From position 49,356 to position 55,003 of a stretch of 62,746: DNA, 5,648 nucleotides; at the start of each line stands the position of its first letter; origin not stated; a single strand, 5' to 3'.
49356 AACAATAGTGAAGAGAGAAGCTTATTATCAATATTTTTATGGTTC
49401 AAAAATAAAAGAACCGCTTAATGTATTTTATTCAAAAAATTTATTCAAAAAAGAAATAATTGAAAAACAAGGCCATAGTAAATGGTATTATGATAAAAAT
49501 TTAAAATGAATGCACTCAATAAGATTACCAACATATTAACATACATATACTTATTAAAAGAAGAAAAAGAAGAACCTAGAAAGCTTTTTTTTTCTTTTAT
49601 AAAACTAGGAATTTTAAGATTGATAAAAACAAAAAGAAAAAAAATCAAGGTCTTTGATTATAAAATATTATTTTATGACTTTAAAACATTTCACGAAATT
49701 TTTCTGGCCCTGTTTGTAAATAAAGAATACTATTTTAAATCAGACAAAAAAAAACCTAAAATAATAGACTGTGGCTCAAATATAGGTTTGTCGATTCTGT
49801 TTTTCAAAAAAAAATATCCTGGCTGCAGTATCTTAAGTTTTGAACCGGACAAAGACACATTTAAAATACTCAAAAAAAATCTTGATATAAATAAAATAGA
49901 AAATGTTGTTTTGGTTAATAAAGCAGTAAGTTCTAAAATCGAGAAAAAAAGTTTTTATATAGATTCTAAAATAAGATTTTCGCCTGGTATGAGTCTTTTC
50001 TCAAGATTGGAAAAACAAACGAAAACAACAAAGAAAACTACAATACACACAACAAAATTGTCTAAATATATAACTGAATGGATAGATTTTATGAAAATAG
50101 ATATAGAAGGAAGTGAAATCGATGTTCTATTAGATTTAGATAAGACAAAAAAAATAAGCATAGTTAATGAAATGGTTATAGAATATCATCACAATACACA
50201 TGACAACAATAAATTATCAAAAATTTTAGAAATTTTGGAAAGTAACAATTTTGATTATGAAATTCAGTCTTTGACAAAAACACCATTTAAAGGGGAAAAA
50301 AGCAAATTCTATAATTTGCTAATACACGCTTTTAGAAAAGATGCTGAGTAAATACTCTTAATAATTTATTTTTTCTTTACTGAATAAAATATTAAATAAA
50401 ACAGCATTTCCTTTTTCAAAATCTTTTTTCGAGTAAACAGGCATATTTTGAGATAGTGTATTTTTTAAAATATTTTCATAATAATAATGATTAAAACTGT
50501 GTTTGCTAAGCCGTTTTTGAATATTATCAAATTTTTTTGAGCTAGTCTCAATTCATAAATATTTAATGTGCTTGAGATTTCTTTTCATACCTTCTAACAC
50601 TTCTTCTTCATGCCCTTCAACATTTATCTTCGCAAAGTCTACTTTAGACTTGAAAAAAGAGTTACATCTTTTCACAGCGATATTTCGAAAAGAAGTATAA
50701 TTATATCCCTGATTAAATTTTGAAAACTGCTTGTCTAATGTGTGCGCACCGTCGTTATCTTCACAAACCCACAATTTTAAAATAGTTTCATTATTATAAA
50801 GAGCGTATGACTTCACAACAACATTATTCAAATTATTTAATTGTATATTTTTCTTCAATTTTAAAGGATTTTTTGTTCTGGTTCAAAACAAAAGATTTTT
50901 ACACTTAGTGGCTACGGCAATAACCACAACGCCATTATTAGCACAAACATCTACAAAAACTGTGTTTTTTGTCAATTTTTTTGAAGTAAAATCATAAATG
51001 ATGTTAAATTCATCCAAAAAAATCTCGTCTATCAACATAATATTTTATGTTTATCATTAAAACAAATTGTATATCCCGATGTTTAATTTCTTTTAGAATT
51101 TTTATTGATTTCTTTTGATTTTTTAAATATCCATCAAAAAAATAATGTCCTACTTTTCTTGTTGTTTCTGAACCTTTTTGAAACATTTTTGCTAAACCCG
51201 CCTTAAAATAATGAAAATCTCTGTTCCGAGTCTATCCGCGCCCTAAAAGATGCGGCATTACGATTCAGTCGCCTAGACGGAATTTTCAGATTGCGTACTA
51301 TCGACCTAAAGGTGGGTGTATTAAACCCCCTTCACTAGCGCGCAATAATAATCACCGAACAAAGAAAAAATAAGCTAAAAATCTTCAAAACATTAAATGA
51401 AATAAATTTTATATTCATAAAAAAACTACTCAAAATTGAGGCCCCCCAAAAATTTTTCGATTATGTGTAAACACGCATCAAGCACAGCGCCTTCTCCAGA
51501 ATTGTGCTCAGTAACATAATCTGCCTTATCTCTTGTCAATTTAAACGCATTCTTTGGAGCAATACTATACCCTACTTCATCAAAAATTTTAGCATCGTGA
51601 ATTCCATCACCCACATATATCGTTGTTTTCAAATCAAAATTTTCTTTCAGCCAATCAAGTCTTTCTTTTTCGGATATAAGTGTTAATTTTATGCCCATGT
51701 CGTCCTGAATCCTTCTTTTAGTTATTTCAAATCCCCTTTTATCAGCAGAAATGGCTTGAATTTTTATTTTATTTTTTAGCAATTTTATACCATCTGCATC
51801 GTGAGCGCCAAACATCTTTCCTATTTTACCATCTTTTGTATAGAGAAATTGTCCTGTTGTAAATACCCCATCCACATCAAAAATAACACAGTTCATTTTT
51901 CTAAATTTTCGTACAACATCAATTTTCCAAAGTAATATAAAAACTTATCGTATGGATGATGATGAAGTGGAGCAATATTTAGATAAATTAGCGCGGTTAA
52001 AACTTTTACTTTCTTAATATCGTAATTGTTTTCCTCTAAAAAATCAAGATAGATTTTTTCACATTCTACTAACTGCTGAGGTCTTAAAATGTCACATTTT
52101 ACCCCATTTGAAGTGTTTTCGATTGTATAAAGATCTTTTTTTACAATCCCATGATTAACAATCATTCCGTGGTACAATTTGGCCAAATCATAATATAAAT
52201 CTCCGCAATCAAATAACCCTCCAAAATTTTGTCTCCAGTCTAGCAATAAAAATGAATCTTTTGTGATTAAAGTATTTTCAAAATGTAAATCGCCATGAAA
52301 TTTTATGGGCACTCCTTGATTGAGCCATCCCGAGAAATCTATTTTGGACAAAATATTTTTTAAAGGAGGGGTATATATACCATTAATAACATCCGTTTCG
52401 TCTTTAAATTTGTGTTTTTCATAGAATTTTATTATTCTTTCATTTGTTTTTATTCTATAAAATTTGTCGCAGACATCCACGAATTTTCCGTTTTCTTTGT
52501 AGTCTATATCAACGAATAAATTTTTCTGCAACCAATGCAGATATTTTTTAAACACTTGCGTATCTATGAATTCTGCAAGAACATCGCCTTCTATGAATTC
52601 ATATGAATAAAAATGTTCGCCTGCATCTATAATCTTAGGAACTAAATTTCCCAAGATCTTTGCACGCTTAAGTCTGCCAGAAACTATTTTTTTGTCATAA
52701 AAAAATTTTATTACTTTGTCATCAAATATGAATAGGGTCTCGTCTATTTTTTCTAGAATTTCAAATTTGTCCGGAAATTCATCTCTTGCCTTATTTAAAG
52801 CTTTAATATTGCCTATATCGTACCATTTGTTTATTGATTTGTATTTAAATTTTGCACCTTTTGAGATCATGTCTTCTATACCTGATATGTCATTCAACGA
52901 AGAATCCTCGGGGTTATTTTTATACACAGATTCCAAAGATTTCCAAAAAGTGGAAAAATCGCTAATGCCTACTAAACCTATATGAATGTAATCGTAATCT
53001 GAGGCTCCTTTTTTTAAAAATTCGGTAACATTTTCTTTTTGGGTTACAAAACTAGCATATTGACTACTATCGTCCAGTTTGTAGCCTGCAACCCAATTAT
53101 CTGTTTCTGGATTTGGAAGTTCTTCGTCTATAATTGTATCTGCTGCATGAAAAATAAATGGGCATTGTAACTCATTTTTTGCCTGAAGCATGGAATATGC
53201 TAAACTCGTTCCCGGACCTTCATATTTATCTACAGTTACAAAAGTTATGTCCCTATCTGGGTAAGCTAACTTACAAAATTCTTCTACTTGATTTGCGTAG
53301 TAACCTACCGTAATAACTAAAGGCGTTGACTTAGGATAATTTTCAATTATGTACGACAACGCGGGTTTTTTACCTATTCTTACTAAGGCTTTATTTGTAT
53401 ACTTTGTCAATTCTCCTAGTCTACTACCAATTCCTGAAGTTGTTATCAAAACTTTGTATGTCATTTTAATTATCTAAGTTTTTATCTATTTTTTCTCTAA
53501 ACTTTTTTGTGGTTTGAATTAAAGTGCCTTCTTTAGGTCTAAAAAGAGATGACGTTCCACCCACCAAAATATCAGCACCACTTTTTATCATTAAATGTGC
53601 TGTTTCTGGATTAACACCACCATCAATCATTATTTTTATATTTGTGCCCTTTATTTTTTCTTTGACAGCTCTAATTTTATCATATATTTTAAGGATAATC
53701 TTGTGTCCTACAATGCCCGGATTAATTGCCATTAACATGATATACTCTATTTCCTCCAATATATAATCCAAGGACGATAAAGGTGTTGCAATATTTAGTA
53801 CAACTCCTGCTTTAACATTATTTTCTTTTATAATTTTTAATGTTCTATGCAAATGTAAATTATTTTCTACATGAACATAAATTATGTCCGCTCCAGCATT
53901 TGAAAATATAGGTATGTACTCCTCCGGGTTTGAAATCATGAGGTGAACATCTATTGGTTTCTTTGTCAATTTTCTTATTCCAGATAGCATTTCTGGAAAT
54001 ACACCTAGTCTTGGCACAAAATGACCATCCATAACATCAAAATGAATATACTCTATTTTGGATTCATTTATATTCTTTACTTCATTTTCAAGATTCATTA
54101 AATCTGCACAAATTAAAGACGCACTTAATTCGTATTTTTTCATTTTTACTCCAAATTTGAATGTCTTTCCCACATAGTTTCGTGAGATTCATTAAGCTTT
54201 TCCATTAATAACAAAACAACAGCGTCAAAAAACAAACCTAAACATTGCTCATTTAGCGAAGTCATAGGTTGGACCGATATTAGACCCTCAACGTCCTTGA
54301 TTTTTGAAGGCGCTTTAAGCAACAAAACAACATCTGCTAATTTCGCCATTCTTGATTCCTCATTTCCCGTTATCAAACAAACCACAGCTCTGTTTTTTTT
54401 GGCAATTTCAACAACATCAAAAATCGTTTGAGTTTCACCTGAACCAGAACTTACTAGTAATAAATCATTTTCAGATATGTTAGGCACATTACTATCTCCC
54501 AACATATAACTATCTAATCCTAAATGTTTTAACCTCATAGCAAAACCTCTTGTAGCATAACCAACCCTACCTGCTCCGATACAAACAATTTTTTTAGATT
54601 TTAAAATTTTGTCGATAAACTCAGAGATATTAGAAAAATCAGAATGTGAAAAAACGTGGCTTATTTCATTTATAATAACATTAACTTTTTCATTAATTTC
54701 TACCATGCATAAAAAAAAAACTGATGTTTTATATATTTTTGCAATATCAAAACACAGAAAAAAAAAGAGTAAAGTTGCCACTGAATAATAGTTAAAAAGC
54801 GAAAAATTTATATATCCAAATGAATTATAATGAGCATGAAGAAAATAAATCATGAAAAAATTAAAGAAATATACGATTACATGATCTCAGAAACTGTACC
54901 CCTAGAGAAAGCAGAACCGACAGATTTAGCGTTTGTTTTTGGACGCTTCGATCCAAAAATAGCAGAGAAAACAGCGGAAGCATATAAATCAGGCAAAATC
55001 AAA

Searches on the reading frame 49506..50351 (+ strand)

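Call 73: search_protein_families(library=pfam, proteins=[window:49506-50351:+], max_evalue=0.0001)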
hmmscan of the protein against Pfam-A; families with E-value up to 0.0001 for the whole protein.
window:49506-50351:+ (281 aa): 1 family
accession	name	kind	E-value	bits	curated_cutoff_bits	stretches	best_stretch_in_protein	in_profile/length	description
PF05050.19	Methyltransf_21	-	1.3e-16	61.6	22.7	1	88-251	1-173/173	Methyltransferase FkbM domain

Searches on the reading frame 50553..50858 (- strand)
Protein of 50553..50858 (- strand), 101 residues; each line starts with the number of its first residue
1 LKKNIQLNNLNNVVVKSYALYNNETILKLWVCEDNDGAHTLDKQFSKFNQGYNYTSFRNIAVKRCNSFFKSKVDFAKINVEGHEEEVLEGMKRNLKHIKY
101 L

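Call 73: search_protein_families(library=pfam, proteins=[window:50553-50858:-], max_evalue=0.0001)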
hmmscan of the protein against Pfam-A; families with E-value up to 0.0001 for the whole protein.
window:50553-50858:- (101 aa): 1 family
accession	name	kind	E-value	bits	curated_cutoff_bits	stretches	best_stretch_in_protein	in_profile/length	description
PF05050.19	Methyltransf_21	-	8.7e-08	32.9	22.7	1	8-98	42-139/173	Methyltransferase FkbM domain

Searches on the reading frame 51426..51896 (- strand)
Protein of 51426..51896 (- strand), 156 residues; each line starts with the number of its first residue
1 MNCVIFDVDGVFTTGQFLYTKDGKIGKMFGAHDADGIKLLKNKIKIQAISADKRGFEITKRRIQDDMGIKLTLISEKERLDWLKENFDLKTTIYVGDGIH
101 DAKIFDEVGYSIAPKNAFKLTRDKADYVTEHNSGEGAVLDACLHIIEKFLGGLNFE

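Call 73: search_protein_families(library=pfam, proteins=[window:51426-51896:-], max_evalue=0.0001)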
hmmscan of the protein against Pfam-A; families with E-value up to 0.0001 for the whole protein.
window:51426-51896:- (156 aa): 1 family
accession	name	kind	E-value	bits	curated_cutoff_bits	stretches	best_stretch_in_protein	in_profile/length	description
PF08282.18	Hydrolase_3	-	4.2e-07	30.4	20.9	1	86-138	200-251/255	haloacid dehalogenase-like hydrolase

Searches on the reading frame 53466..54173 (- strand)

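Call 73: search_protein_families(library=pfam, proteins=[window:53466-54173:-], max_evalue=0.0001)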
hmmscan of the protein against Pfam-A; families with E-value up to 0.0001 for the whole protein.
window:53466-54173:- (235 aa): 1 family
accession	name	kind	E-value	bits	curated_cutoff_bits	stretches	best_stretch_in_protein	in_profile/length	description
PF00834.25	Ribul_P_3_epim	-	1.4e-60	204.5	21.1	1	16-207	2-195/198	Ribulose-phosphate 3 epimerase family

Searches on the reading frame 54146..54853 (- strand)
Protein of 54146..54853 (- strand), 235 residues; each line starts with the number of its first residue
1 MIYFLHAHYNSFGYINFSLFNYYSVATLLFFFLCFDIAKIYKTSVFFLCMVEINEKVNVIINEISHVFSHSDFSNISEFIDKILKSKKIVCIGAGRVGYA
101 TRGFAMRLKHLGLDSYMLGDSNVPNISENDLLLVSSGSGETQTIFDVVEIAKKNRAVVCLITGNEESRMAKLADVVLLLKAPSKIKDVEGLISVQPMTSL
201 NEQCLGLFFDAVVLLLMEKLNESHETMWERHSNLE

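Call 73: search_protein_families(library=pfam, proteins=[window:54146-54853:-], max_evalue=0.0001)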
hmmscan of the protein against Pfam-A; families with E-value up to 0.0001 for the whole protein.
window:54146-54853:- (235 aa): 1 family
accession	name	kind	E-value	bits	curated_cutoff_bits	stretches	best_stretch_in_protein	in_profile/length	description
PF01380.27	SIS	-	4.6e-13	49.5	25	1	83-200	2-124/131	SIS domain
